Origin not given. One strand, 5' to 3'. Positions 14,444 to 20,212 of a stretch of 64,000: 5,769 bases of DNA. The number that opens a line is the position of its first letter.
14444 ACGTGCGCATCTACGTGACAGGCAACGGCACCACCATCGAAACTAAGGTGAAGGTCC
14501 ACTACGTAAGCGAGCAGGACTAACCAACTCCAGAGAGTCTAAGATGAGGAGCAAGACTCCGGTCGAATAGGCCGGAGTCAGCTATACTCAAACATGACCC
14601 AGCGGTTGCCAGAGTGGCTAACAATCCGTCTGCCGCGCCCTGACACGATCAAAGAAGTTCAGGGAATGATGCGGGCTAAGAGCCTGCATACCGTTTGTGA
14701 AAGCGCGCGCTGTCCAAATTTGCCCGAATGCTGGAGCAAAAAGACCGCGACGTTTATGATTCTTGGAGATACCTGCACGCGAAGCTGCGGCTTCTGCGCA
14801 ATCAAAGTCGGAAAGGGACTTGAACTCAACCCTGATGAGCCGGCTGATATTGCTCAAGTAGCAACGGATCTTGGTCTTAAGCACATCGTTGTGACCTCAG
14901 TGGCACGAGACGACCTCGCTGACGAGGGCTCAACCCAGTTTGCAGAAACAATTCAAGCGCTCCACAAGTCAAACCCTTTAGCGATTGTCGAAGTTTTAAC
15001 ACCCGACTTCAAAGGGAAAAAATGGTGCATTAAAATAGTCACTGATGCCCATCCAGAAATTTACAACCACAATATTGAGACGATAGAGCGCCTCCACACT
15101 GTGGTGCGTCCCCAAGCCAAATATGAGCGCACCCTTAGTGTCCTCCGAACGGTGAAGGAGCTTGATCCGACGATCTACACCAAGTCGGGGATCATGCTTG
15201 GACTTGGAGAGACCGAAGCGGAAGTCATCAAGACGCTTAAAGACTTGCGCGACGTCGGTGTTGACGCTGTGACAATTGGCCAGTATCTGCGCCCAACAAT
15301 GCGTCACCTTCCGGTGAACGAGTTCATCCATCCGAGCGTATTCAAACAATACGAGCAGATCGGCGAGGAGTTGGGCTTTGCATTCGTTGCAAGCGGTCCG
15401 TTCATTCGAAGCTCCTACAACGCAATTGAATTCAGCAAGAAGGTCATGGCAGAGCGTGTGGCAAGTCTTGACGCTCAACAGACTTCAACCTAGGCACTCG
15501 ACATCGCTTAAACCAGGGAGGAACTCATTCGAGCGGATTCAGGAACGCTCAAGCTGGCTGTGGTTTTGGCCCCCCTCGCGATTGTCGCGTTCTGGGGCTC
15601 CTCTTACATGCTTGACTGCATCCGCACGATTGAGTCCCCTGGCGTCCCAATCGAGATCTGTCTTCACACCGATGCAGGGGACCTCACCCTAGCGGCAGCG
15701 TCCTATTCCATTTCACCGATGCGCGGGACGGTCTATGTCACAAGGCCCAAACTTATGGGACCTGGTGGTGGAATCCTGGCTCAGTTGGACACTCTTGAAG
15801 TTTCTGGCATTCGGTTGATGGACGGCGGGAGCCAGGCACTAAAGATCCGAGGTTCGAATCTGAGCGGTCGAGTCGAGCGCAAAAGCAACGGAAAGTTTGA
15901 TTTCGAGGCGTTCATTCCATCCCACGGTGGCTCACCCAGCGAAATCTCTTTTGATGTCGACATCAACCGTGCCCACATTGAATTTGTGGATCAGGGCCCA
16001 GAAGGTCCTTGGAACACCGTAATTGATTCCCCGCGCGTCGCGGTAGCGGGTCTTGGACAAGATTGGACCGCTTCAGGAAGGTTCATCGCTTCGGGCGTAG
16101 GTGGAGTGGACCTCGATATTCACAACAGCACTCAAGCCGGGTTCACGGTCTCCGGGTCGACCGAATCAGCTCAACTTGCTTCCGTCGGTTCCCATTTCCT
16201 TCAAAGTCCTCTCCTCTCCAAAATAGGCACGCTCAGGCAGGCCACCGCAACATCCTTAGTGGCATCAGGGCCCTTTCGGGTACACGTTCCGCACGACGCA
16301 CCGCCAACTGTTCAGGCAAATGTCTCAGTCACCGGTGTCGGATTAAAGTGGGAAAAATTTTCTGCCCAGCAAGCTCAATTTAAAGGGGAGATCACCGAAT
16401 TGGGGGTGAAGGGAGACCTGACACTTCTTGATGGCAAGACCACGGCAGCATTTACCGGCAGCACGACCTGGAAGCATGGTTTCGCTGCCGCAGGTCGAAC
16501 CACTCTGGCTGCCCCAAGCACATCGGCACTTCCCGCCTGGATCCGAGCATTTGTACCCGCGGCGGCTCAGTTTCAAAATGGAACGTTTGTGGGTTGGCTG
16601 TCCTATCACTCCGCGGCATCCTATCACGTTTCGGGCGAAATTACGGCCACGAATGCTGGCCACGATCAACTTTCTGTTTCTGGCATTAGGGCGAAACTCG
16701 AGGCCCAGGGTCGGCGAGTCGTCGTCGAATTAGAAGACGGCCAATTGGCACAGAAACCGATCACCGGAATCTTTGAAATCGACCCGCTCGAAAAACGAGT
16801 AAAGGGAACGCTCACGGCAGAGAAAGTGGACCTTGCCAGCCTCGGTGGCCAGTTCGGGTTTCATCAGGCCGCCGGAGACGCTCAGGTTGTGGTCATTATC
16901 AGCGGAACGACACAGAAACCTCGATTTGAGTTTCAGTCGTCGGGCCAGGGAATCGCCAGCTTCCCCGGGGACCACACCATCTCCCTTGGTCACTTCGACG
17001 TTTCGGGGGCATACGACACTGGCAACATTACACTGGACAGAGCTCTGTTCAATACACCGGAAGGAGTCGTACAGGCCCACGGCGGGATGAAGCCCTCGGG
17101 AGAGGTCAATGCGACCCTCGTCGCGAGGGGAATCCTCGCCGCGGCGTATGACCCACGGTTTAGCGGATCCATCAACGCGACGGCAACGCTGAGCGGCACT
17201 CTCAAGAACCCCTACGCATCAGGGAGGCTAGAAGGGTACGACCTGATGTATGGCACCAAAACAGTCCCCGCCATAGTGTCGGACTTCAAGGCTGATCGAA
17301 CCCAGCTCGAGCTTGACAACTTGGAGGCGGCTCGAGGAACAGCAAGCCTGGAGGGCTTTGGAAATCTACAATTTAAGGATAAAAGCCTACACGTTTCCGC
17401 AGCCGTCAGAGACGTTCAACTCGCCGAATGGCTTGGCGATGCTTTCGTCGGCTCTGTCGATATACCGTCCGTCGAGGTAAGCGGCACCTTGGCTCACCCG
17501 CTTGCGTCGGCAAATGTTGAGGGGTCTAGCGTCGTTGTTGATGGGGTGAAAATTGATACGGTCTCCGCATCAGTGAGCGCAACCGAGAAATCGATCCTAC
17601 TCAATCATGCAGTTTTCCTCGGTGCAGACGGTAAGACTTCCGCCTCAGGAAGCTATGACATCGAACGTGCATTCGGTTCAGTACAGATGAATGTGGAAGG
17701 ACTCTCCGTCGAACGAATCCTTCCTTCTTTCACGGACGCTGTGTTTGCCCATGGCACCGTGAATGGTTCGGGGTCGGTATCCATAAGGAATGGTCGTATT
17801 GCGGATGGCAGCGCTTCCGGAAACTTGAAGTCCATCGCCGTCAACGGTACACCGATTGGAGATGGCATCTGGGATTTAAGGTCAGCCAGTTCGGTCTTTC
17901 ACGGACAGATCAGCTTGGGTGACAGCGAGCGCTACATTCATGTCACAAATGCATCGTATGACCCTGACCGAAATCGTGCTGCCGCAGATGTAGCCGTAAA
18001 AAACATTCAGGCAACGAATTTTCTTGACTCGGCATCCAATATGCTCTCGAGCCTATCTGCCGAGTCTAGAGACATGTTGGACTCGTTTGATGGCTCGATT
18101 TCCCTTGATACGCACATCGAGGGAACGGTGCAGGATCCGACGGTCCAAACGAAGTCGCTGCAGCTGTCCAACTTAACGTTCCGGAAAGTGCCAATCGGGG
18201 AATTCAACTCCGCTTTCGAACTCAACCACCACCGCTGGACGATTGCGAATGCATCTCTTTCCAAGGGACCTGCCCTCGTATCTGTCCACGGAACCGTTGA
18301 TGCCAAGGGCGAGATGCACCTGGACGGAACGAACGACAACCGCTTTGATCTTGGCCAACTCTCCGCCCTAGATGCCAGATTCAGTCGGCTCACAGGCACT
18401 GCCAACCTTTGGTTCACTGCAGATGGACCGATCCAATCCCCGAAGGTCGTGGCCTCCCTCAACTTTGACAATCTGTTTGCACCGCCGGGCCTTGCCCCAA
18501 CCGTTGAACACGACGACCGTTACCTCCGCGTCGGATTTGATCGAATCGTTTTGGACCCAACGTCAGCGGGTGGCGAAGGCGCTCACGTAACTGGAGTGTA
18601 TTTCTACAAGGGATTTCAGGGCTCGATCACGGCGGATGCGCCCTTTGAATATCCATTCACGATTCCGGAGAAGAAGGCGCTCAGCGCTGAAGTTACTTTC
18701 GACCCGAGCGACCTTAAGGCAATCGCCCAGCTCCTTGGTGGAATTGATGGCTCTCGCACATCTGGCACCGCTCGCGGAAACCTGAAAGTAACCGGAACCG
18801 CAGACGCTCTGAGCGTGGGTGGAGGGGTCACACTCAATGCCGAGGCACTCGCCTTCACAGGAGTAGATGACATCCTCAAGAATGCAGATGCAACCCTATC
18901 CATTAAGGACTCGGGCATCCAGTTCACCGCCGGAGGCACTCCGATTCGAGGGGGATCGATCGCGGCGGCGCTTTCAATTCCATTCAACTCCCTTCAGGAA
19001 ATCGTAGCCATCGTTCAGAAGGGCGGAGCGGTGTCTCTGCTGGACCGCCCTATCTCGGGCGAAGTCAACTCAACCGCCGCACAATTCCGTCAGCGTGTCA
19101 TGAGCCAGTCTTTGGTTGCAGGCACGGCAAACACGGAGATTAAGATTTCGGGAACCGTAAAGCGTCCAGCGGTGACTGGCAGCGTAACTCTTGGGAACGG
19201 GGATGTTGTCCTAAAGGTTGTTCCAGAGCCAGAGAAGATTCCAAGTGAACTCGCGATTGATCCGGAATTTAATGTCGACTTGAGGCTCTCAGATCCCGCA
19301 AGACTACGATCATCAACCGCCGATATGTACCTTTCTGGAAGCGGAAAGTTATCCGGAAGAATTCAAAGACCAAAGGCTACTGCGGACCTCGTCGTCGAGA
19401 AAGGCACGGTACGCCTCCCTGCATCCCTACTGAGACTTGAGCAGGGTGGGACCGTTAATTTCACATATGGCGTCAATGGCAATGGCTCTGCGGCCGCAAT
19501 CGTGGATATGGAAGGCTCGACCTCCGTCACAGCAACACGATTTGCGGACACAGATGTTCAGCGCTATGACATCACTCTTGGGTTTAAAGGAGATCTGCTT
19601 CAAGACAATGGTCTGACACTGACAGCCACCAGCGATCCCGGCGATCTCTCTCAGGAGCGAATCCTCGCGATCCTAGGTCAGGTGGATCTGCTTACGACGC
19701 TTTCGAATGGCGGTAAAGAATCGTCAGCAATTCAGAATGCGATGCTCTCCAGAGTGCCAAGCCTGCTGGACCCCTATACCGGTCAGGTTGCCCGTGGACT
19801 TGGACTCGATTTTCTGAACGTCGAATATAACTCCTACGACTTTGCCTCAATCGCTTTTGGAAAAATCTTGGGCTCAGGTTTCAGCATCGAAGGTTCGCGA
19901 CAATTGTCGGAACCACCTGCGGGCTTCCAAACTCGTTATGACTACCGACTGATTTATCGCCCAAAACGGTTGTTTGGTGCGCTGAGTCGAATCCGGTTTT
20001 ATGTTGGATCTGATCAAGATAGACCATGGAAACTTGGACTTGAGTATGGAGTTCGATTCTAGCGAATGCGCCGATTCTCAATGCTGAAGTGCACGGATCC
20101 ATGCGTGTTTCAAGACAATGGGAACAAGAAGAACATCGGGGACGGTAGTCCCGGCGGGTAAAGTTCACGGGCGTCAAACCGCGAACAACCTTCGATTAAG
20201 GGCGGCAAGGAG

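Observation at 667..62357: Pervasive leaderless-type promoters: a -10 box 5-7 nt before the start codon at 13 genes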

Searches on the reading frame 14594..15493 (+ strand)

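Call 11: search_protein_families(library=pfam, proteins=[window:14594-15493:+])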
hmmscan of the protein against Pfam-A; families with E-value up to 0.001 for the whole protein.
window:14594-15493:+ (299 aa): 2 families
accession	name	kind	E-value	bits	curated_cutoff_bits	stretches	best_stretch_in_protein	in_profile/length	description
PF04055.27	Radical_SAM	-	4e-17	63.3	29.5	1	55-218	1-166/166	Radical SAM superfamily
PF16881.10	LIAS_N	-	4.5e-06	27.5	27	1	3-40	59-96/96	N-terminal domain of lipoyl synthase of Radical_SAM family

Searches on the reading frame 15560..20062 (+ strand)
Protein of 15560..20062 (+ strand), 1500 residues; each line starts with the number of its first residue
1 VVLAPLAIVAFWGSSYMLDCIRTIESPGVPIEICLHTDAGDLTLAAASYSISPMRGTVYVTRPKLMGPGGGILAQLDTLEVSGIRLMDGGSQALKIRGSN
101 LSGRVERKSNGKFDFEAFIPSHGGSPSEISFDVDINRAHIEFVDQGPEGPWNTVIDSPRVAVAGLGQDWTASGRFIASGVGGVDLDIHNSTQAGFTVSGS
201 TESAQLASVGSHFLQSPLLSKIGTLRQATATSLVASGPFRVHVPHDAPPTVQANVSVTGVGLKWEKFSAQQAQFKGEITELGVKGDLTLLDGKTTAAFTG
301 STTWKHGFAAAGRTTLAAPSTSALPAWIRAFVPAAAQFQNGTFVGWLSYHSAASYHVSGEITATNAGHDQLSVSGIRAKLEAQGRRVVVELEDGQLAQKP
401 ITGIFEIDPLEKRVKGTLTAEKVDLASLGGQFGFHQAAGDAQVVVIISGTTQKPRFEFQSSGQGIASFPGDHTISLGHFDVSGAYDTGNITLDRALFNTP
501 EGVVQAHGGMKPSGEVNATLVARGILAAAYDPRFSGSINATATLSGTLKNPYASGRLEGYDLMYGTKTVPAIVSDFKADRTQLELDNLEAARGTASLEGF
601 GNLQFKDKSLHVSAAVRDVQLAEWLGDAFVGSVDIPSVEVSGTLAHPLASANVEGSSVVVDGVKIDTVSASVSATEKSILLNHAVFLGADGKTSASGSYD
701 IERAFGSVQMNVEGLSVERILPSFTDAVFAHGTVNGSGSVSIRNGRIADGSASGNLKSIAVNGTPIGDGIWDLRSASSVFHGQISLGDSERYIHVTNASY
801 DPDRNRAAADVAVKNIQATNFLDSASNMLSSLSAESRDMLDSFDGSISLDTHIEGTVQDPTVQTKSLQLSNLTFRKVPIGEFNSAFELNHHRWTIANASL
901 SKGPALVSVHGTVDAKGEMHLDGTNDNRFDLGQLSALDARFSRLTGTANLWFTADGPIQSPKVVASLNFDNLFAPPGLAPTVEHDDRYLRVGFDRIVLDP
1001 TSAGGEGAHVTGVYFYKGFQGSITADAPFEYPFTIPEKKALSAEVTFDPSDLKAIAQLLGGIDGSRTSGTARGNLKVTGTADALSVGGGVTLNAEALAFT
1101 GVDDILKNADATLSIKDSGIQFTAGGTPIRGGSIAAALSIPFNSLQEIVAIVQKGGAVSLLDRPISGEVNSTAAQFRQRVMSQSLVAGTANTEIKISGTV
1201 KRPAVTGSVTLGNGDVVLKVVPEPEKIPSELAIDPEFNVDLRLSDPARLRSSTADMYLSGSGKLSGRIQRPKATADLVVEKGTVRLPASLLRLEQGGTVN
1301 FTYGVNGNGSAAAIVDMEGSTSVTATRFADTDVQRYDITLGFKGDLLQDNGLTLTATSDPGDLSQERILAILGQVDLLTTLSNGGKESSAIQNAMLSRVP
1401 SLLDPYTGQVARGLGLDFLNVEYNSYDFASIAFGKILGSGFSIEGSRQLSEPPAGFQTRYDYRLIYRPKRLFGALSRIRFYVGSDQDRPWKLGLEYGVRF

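Call 12: search_protein_families(library=pfam, proteins=[window:15560-20062:+])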
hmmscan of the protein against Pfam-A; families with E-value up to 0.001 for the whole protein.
window:15560-20062:+ (1500 aa): 1 family
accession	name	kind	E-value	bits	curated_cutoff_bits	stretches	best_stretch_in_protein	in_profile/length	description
PF04357.19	TamB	-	3.1e-14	53.5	22.4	1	1168-1451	32-343/381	TamB, inner membrane protein subunit of TAM complex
